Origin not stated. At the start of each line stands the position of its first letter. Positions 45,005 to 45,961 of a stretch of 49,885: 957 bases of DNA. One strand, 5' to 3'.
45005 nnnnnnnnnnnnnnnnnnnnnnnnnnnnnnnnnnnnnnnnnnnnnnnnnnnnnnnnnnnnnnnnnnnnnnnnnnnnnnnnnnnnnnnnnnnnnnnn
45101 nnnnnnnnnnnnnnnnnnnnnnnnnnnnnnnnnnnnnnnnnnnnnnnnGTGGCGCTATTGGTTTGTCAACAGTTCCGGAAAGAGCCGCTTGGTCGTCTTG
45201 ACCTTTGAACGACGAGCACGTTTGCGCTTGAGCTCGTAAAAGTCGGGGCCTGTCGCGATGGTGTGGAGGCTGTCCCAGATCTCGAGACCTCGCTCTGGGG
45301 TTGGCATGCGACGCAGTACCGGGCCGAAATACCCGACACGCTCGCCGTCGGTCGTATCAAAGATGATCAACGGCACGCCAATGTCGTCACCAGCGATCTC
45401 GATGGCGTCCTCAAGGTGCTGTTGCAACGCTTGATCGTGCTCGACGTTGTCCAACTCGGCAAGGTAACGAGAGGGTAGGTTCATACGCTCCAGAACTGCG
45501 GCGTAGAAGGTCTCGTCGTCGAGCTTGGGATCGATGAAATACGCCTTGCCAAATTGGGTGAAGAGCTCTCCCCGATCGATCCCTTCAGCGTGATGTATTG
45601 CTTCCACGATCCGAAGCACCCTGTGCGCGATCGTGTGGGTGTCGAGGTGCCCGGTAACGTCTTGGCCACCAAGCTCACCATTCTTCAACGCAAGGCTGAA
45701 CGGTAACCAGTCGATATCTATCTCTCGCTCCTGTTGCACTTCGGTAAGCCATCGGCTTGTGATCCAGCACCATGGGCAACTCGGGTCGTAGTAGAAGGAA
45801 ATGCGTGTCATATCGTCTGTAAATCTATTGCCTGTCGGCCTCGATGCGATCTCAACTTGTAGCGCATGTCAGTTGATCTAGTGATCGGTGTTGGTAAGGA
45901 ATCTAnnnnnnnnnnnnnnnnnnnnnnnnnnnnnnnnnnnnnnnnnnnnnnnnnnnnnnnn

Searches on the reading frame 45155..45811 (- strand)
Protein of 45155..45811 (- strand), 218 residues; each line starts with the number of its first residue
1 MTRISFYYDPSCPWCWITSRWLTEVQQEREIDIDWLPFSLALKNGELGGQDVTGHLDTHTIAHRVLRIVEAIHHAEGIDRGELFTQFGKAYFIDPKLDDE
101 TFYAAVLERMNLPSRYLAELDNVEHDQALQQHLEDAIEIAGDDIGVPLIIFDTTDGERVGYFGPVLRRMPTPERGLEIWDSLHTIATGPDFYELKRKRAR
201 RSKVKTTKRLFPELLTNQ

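Call 11: search_protein_families(library=pfam, proteins=[window:45155-45811:-])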
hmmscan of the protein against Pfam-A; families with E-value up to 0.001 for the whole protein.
window:45155-45811:- (218 aa): 2 families
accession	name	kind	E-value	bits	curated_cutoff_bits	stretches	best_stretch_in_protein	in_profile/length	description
PF22234.2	Rv2466c-like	-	9.1e-32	111.1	27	1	12-196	2-180/180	Mycothiol-dependent nitroreductase Rv2466c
PF01323.26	DSBA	-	9.2e-08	32.5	25.6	1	4-53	2-51/191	DSBA-like thioredoxin domain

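Call 30: search_protein_families(library=ncbifam, proteins=[window:45155-45811:-], max_evalue=0.01)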
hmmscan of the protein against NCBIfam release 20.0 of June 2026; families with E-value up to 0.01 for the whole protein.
window:45155-45811:- (218 aa): 0 families

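Call 41: find_encoding_contigs(protein=window:45155-45811:-, flank=10000, max_places=1)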
Protein window:45155-45811:- (218 aa): 8 contigs read that carry it; 1 place shown.
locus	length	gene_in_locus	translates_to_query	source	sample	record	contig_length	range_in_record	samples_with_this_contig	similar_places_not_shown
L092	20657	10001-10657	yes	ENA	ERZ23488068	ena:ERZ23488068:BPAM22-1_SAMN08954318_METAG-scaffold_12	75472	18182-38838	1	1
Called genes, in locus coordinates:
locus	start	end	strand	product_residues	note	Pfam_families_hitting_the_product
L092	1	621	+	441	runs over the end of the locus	PF13657:Couple_hipA, PF07804:HipA_C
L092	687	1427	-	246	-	PF01738:DLH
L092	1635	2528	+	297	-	PF00582:Usp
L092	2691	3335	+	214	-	PF01323:DSBA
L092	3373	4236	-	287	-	PF04261:Dyp_perox_N (weak), PF20628:Dyp_perox_C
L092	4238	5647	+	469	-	PF00999:Na_H_Exchanger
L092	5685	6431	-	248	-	PF03358:FMN_red (weak)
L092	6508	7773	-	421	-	PF00999:Na_H_Exchanger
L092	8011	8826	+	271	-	PF00296:Bac_luciferase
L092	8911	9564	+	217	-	-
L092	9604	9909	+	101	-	-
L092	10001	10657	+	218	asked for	PF01323:DSBA (weak), PF22234:Rv2466c-like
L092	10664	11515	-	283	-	-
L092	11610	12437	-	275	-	PF13490:zf-HC2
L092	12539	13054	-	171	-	-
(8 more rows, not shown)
